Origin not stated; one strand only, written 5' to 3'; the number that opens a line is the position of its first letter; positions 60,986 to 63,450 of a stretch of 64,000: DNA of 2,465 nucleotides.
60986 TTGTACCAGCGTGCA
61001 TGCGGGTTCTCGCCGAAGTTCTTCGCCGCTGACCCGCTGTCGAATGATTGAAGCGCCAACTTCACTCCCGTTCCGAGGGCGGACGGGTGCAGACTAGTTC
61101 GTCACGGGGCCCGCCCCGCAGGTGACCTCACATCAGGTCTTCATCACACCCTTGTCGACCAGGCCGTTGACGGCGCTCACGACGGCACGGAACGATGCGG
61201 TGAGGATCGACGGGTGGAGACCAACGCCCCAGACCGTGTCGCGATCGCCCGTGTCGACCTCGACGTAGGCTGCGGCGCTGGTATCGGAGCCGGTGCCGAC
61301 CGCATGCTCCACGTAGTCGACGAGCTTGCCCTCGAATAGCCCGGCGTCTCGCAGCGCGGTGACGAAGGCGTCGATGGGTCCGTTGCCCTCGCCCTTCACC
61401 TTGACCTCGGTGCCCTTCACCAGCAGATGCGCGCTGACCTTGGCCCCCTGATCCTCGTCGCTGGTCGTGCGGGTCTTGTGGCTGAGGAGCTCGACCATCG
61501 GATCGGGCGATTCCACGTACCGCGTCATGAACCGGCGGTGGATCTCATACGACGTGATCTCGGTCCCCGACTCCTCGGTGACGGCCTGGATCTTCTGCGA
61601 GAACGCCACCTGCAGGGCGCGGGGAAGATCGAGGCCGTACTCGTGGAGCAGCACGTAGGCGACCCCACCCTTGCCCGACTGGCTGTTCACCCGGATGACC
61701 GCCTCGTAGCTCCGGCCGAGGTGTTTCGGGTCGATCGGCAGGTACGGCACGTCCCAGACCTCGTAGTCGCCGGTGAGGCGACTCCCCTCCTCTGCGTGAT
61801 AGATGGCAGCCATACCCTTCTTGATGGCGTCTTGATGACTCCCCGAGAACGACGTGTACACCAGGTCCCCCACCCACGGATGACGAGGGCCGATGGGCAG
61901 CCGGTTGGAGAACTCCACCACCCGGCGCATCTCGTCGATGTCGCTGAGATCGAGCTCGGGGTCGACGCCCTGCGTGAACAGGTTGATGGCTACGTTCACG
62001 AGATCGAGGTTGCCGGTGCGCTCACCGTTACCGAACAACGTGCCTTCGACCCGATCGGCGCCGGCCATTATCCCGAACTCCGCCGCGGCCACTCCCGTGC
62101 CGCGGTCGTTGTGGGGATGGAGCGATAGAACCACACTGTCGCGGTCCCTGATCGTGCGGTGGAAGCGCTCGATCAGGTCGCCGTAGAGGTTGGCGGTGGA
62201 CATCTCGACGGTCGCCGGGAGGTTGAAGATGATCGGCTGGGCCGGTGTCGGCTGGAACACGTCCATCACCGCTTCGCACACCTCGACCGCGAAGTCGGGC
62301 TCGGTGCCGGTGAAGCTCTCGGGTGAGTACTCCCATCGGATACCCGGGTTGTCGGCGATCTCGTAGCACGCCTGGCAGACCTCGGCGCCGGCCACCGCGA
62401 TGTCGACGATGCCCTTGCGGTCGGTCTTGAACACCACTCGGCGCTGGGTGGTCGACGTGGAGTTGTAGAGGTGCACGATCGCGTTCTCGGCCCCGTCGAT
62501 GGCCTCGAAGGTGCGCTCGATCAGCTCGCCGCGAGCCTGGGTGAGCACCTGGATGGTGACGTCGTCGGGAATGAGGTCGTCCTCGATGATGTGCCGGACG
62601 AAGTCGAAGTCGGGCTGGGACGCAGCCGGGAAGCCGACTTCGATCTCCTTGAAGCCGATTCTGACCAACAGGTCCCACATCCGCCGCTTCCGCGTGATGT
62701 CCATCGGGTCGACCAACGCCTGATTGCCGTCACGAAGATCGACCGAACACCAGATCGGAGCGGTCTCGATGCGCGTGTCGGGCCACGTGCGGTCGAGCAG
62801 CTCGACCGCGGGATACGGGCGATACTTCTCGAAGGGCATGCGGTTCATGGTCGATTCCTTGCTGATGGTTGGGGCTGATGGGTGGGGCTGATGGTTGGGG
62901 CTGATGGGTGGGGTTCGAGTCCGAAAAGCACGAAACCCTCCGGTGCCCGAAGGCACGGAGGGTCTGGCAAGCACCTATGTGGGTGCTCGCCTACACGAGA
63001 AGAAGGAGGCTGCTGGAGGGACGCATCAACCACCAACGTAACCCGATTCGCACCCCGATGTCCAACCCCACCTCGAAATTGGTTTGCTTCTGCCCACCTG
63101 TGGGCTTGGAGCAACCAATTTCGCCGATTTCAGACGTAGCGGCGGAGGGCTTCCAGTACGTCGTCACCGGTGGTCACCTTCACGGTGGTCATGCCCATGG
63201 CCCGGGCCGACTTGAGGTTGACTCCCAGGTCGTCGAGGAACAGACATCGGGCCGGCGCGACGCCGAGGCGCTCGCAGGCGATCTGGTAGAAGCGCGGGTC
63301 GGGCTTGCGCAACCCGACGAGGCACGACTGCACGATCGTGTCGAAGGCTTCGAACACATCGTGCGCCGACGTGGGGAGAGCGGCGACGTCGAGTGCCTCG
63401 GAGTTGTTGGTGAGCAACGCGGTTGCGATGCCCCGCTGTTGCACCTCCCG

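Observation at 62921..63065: Unannotated Leu-rich leader peptide plus terminator upstream of leuA: a classical transcription attenuator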

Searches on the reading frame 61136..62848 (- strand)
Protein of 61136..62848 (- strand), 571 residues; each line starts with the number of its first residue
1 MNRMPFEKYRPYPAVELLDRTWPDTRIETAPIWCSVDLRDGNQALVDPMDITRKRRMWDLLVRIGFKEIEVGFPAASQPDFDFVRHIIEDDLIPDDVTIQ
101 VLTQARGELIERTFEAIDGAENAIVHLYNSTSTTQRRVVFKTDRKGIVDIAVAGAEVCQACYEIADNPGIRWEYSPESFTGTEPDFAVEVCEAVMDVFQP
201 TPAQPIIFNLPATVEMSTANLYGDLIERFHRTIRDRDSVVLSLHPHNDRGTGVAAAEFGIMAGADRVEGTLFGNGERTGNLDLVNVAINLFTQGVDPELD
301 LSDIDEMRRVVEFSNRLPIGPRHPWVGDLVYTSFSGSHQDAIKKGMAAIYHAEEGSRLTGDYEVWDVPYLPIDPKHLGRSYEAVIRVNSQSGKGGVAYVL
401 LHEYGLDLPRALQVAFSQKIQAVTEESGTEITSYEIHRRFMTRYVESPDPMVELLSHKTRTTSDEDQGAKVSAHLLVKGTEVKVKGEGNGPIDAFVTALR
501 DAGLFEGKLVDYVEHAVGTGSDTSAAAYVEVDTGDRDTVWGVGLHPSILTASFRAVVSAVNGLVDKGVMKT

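Call 6: find_related_loci(query=window:61136-62848:-, collection=genome_contigs, flank=2000)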
Query window:61136-62848:- (571 aa) in genome_contigs; peptide patterns used: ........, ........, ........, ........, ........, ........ (x = any residue, [..] = any of these).
600 stretches matched a pattern (row limit reached: there are more); 587 encode a relative of the query (tblastn E <= 1e-3); the best 80 are kept; 80 distinct loci.
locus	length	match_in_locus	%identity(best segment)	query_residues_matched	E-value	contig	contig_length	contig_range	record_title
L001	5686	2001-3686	75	1-561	0e+0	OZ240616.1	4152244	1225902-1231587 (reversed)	MAG: Candidatus Aldehydirespiratoraceae bacterium isolate 1f25ca57-e486-4e0f-9107-43bc41358f04 genome assembly, chromoso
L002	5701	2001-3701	73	1-566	0e+0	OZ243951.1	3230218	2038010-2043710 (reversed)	MAG: Candidatus Aldehydirespiratoraceae bacterium isolate d6686e6b-c766-4219-a85b-b3fd03f9654a genome assembly, chromoso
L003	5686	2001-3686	74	1-561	0e+0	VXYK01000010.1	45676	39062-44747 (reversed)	MAG: Acidimicrobiaceae bacterium isolate SB0670_bin_1 NODE_462_length_45676_cov_16.836830, whole genome shotgun sequence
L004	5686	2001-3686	74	1-561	0e+0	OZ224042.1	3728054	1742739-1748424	MAG: Acidimicrobiales bacterium isolate 5fd421f4-4967-4565-8d05-0d282dd64fa1 genome assembly, chromosome: 1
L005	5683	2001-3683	74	4-563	0e+0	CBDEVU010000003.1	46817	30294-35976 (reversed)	MAG: Candidatus Aldehydirespiratoraceae bacterium isolate 2f6ae0df-6ed7-4d95-b4de-415f9d37e9b7 genome assembly, contig:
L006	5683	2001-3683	74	2-561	0e+0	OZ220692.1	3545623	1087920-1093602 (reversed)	MAG: Acidimicrobiales bacterium isolate 8ffd2e9a-c1ca-4386-ab1d-9011d91eb932 genome assembly, chromosome: 1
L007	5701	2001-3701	73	1-566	0e+0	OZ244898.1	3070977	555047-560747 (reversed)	MAG: Candidatus Aldehydirespiratoraceae bacterium isolate f42316b8-8bff-4a9a-a819-47b04988829c genome assembly, chromoso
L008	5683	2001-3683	74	4-563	0e+0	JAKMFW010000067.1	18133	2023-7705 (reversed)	MAG: Acidimicrobiales bacterium isolate MOX_bin82 PPB.contigs.fa_k127_1311755, whole genome shotgun sequence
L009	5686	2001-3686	74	1-561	0e+0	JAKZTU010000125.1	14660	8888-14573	MAG: Acidimicrobiales bacterium isolate Langseth_MAG_00067 Langseth_MAG_00067_000000000125, whole genome shotgun sequenc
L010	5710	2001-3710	74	4-569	0e+0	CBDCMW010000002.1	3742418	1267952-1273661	MAG: Candidatus Aldehydirespirator sp. isolate e2a2a1f8-459e-4046-a8a7-43a5ecbda485 genome assembly, contig: contig_2, w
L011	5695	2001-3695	73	1-564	0e+0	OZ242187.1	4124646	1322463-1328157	MAG: Candidatus Aldehydirespiratoraceae bacterium isolate 61e8bfbb-40aa-4858-aaa5-c73b4985a48d genome assembly, chromoso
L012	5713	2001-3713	73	4-570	0e+0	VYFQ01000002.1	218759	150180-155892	MAG: Acidimicrobiaceae bacterium isolate SB0677_bin_3 NODE_13_length_218759_cov_63.642325, whole genome shotgun sequence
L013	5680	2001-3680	74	3-561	0e+0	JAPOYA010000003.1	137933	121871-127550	MAG: Acidimicrobiaceae bacterium isolate COS4_bin_1 NODE_112_length_137933_cov_23.9381, whole genome shotgun sequence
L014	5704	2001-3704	73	1-567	0e+0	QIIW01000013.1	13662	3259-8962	MAG: Acidimicrobiia bacterium isolate SZUA-87 Ga0063293_10008928, whole genome shotgun sequence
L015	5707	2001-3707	74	1-567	0e+0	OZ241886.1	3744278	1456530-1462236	MAG: Candidatus Aldehydirespiratoraceae bacterium isolate 67cb103c-45cd-4466-8c42-f27af5c96c61 genome assembly, chromoso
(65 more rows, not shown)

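Call 8: search_protein_families(library=ncbifam, proteins=[window:61136-62848:-])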
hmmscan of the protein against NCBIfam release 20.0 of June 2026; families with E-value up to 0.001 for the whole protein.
window:61136-62848:- (571 aa): 18 families
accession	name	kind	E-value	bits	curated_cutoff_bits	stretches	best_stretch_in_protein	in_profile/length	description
NF002991.1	PRK03739.1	subfamily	3.5e-251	834.7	455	1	6-561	2-549/550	2-isopropylmalate synthase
TIGR00970.1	leuA_yeast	equivalog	2.4e-235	782.4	697.4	1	5-562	1-561/564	2-isopropylmalate synthase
NF011420.0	PRK14847.1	equivalog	1.6e-130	434.9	604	1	1-326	1-328/333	2-isopropylmalate synthase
NF002086.0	PRK00915.1-3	equivalog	6.4e-56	189.9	532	1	38-565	14-503/516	2-isopropylmalate synthase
NF002087.0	PRK00915.1-4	equivalog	3.9e-51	174.1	729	2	37-345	13-309/516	2-isopropylmalate synthase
TIGR00973.1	leuA_bact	equivalog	3.1e-50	171.1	598.7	1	37-561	8-494/494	2-isopropylmalate synthase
NF042434.1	IPMS_Lepto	equivalog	4.6e-49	167.3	500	1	33-426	8-372/374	2-isopropylmalate synthase LeuA2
NF002088.0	PRK00915.1-5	equivalog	1.9e-48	165.3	697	1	37-564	10-499/514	2-isopropylmalate synthase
NF002084.0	PRK00915.1-1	equivalog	1.6e-40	139.1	748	2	37-344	11-306/523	2-isopropylmalate synthase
NF002085.0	PRK00915.1-2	subfamily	4.2e-40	138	517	1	38-565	21-501/504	2-isopropylmalate synthase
TIGR02090.1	LEU1_arch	subfamily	5.4e-32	111.3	484.75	1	37-345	7-292/363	isopropylmalate/citramalate/homocitrate synthases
NF041069.1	IPMS_Sufob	equivalog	6.7e-30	104.6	600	1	37-342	7-291/371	isopropylmalate synthase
TIGR00977.1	citramal_synth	equivalog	4.3e-26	91.3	450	1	226-561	189-514/526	citramalate synthase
TIGR02660.1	nifV_homocitr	equivalog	2.2e-25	89.7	462.9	1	36-428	7-353/365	homocitrate synthase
TIGR02146.1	LysS_fung_arch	equivalog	7.1e-22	78.1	413.55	1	38-344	6-289/344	homocitrate synthase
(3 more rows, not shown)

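Call 27: search_dna_similar(query=window:61136-62848:-, collection=plasmids, mode=protein, max_rows=40, max_evalue=1e-50)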
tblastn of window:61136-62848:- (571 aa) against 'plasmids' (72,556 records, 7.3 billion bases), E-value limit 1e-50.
Records with a match: 193; places in all: 196; records where one place covers at least 80% of the query: 190.
Best place of each record, by identity: <60% 193.
By first word of the organism name: Ralstonia 134; Streptomyces 6; Rhizobium 4; Sinorhizobium 4; Shinella 4; Cupriavidus 4; Acinetobacter 4; Moraxella 4; Klebsiella 3; Duffyella 3; and 20 more.
By predicted mobility (MOB-suite, as given by PLSDB): mobilizable 113; non-mobilizable 79; conjugative 1.
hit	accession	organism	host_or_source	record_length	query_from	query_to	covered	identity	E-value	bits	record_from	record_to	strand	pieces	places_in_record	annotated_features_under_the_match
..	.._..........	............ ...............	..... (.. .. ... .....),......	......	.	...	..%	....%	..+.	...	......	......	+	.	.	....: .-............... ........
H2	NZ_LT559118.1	Nonomuraea gerenzanensis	-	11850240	2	561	98%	57.7%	0e+0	659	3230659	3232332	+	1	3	none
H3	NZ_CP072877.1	Microbacterium sp. NIBRBAC000506063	cell culture,sludge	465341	4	561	98%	57.7%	0e+0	646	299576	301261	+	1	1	leuA: 2-isopropylmalate synthase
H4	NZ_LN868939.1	Nocardia farcinica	not known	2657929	4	561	98%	57.4%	0e+0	643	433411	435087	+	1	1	none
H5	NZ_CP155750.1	Sphingomonas parapaucimobilis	Chinese cabbage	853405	1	561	98%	54.9%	0e+0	597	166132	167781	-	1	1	leuA: 2-isopropylmalate synthase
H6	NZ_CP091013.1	Burkholderia cenocepacia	-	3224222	1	561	98%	54.3%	0e+0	592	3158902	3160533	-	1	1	none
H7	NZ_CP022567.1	Rhizobium leguminosarum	Root nodule,Pisum sativum root-nodule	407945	8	565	98%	54.2%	0e+0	598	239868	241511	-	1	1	leuA: 2-isopropylmalate synthase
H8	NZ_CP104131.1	Sinorhizobium sp. K101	Phaseolus vulgaris,cell ...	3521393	8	565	98%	54.0%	0e+0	613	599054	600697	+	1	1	none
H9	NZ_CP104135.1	Sinorhizobium sp. C101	Phaseolus vulgaris,cell ...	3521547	8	565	98%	54.0%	0e+0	613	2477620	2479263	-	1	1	none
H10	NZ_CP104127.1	Sinorhizobium sp. M103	Phaseolus vulgaris,cell ...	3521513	8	565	98%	54.0%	0e+0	613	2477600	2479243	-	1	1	none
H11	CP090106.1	Sinorhizobium meliloti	Medicago,Cell culture,Plant nodule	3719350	8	565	98%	54.0%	0e+0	612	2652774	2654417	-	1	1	leuA: 2-isopropylmalate synthase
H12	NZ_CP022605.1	Ochrobactrum quorumnocens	cell culture,rhizosphere of potato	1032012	1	562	98%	53.5%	0e+0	581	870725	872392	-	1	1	record has no annotation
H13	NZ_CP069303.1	Shinella sp. PSBB067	monoisolate,Minnesota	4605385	8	565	98%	53.8%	0e+0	608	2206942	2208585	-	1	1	none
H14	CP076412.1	Ralstonia wenshanensis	soil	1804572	1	567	99%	52.9%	0e+0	584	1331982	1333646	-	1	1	leuA: 2-isopropylmalate synthase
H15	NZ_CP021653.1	Ralstonia solanacearum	Solanum lycopersicum,Tomato with ...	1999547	1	566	99%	52.8%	0e+0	582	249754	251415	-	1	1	none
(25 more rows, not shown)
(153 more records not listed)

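Call 28: get_annotated_region(hit=H4, flank=700)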
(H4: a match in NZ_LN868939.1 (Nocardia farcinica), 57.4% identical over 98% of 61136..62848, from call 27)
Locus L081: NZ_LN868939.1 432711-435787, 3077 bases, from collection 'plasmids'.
description: Nocardia farcinica strain NCTC11134 plasmid 2, complete sequence
organism: Nocardia farcinica (NCBI taxid 37329)
taxonomy: Bacteria; Actinomycetota; Actinomycetes; Mycobacteriales; Nocardiaceae; Nocardia; Nocardia farcinica
host: -; source: not known; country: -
typing (MOB-suite, as given by PLSDB): non-mobilizable
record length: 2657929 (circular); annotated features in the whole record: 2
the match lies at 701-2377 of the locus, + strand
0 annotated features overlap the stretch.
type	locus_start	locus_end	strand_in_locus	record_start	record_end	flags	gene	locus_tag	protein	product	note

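Call 29: get_annotated_region(hit=H1, flank=700)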
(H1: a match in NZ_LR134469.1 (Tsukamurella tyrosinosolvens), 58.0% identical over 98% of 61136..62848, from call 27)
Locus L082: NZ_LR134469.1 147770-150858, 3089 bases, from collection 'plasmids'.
description: Tsukamurella tyrosinosolvens strain NCTC13231 plasmid 27, complete sequence
organism: Tsukamurella tyrosinosolvens (NCBI taxid 57704)
taxonomy: Bacteria; Actinomycetota; Actinomycetes; Mycobacteriales; Tsukamurellaceae; Tsukamurella; Tsukamurella tyrosinosolvens
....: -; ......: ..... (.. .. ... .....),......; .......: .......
typing (MOB-suite, as given by PLSDB): non-mobilizable
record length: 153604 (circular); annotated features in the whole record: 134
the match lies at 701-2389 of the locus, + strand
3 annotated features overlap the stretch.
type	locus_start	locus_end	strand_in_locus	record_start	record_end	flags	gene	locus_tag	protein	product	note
CDS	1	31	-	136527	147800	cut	-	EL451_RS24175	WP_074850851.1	non-ribosomal peptide synthetase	-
CDS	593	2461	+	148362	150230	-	leuA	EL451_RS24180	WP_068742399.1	2-isopropylmalate synthase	GO:0009098 - leucine biosynthetic process [Evidence IEA]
CDS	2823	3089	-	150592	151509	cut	-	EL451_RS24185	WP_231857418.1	DMT family transporter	GO:0055085 - transmembrane transport [Evidence IEA]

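Call 30: get_annotated_region(hit=H2, flank=700)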
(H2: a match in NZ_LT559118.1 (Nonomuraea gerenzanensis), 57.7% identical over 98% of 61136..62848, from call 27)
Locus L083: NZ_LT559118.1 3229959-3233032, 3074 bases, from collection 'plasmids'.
description: Nonomuraea gerenzanensis isolate nono1 plasmid I, complete sequence
organism: Nonomuraea gerenzanensis (NCBI taxid 93944)
taxonomy: Bacteria; Actinomycetota; Actinomycetes; Streptosporangiales; Streptosporangiaceae; Nonomuraea; Nonomuraea gerenzanensis
host: -; source: -; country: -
typing (MOB-suite, as given by PLSDB): non-mobilizable
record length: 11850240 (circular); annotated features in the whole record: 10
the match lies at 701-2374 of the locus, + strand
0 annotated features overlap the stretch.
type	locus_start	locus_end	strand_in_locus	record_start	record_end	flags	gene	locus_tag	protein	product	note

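Call 31: get_annotated_region(hit=H3, flank=700)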
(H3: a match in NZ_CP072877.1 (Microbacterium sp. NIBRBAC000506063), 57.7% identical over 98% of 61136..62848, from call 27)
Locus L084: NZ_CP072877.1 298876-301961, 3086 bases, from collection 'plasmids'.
description: Microbacterium sp. NIBRBAC000506063 plasmid unnamed, complete sequence
organism: Microbacterium sp. NIBRBAC000506063 (NCBI taxid 2734618)
taxonomy: Bacteria; Actinomycetota; Actinomycetes; Micrococcales; Microbacteriaceae; Microbacterium; Microbacterium sp. NIBRBAC000506063
host: -; source: cell culture,sludge; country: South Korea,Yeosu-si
typing (MOB-suite, as given by PLSDB): non-mobilizable
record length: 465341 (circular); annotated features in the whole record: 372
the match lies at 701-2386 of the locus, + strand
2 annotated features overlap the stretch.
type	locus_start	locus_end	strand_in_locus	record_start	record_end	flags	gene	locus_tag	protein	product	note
CDS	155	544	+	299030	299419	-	-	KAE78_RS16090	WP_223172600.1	Rid family hydrolase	-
CDS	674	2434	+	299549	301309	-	leuA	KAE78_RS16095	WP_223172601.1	2-isopropylmalate synthase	GO:0009098 - leucine biosynthetic process [Evidence IEA]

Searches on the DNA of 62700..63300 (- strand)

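Call 3: search_rna_families(source=window, start=62700, end=63300, threshold=evalue, max_evalue=10, show_alignments=3)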
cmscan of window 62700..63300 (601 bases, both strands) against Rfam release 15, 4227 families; matches with E-value up to 10: 3.
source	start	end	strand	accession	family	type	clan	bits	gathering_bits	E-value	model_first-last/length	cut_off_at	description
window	62985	63035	-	RF03052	RAGATH-28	Gene; sRNA;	-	17.3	45.3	1.2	1-85/85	no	RAGATH-28 RNA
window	62941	63037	-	RF02240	Xoo1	Gene; sRNA;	-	16.1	70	4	1-95/95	no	Xanthomonadaceae sRNA Xoo1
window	63048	63124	-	RF00251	mir-219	Gene; miRNA;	-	13.8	54.5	5.7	1-79/79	no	mir-219 microRNA precursor family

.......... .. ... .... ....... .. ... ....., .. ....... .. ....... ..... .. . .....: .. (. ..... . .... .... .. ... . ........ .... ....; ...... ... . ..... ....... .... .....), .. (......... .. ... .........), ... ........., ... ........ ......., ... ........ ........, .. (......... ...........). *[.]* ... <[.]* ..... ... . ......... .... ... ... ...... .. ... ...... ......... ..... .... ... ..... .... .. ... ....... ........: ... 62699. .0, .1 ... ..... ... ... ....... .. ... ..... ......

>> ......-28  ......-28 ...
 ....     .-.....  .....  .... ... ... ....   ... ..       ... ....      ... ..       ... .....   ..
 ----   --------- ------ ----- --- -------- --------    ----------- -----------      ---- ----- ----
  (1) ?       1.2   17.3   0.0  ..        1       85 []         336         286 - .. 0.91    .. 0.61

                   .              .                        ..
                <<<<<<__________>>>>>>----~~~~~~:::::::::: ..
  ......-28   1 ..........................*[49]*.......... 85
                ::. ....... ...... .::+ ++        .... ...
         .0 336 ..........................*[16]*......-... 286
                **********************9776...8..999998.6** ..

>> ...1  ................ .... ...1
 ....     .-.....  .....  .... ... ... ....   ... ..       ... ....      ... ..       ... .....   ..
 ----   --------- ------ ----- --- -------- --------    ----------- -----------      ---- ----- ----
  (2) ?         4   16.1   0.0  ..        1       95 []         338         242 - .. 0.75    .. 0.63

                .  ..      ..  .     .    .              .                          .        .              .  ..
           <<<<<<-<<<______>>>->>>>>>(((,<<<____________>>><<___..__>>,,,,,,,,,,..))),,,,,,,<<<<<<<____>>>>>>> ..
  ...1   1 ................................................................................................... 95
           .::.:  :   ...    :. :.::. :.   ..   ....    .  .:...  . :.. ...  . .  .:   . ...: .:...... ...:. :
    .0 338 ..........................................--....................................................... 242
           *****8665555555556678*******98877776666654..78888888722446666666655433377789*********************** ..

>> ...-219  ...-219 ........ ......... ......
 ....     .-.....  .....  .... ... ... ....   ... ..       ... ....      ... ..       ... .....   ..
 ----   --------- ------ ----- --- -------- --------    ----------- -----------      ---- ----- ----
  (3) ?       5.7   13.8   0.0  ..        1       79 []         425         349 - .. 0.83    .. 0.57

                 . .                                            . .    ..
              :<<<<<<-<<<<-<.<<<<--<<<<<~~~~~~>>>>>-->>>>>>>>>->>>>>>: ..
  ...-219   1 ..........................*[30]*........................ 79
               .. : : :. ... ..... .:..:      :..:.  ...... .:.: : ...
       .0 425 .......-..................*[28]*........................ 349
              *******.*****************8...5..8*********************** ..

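Call 42: build_rna_model(alignment_id=A1, structure=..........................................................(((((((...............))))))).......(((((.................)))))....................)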
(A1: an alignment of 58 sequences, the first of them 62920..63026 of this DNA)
Model R1 built from alignment A1 (58 sequences, 141 columns); structure: as given.
model positions 104; base pairs 12; branch points 1; effective number of sequences 4.26; information 0.59 bits per position. Calibrated on 0.2 Mb of random sequence (short: E-values are rough).
structure used (alignment columns):
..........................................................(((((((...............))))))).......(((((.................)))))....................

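Call 43: search_with_rna_model(model_id=R1, source=window, max_evalue=1, show_alignments=1)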
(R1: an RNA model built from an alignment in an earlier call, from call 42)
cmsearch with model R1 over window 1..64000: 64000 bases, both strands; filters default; matches with E-value up to 1: 3.
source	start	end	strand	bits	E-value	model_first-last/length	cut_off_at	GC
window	62921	63026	-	78.5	1.1e-15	1-104/104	no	0.62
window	18376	18475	+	12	0.45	1-104/104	no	0.72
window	62966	62991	+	11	0.75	36-62/104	no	0.65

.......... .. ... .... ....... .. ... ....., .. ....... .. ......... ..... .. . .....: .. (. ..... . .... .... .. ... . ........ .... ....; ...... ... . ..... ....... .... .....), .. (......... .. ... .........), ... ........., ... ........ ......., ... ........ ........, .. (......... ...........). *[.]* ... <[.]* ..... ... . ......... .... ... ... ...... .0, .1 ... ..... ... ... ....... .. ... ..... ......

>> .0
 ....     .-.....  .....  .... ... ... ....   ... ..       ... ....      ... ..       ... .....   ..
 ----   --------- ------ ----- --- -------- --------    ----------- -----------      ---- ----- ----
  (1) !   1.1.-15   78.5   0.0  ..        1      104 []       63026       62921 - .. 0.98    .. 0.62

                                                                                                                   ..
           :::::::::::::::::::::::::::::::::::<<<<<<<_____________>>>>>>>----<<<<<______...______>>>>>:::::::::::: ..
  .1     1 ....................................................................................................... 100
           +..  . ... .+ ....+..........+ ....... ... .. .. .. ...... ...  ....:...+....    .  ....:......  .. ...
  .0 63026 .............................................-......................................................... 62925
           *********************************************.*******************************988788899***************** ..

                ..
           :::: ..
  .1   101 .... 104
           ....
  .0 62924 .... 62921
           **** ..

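Call 44: search_with_rna_model(model_id=R1, sources=[L005, L020, L022, L028, L031, L032, L034, L037, L038, L039, L040, L046, L047, L049, L050, L055, L060, L062, L064, L066, L068, L069, L079, L081, L082, L083, L084], max_evalue=1)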
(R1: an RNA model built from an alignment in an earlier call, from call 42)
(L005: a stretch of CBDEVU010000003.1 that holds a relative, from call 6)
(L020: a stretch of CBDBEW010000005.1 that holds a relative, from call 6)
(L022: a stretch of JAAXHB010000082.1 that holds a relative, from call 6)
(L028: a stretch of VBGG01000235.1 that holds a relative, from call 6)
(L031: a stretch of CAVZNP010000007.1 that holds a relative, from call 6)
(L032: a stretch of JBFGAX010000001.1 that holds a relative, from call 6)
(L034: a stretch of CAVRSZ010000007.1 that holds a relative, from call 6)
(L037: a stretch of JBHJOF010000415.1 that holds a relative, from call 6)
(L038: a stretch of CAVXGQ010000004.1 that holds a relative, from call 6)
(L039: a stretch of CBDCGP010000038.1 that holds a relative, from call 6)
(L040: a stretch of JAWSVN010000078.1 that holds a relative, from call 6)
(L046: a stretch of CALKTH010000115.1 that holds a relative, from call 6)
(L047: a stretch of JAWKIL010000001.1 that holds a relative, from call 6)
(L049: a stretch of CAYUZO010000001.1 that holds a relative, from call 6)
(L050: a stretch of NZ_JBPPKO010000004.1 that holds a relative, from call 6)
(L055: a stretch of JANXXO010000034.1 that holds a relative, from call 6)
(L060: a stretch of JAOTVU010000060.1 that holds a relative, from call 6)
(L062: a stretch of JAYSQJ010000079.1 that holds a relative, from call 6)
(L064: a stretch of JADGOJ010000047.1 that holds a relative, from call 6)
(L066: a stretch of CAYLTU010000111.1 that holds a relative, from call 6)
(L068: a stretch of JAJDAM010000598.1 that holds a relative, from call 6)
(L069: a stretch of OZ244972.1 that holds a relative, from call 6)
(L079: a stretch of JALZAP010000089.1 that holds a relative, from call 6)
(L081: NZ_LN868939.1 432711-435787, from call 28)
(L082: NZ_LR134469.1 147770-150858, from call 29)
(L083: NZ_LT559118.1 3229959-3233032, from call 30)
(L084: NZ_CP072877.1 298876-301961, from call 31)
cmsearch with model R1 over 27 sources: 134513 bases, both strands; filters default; matches with E-value up to 1: 10.
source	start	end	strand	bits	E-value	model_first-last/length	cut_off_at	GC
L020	1850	1952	+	65.8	1.4e-12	1-104/104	no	0.53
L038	1844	1946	+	61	1.6e-11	1-104/104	no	0.56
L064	1853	1943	+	59.9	2.8e-11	1-104/104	no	0.65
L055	1861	1951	+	57.8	7.9e-11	1-104/104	no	0.58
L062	839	931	+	51.4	2.1e-09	1-104/104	no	0.65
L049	1855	1945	+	41.5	3e-07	1-104/104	no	0.68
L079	1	77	+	40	6.7e-07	34-104/104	5'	0.66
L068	1785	1916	+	18.7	0.031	1-104/104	no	0.64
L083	553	660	+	16.3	0.11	1-104/104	no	0.69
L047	1574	1656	+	13.5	0.44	1-104/104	no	0.76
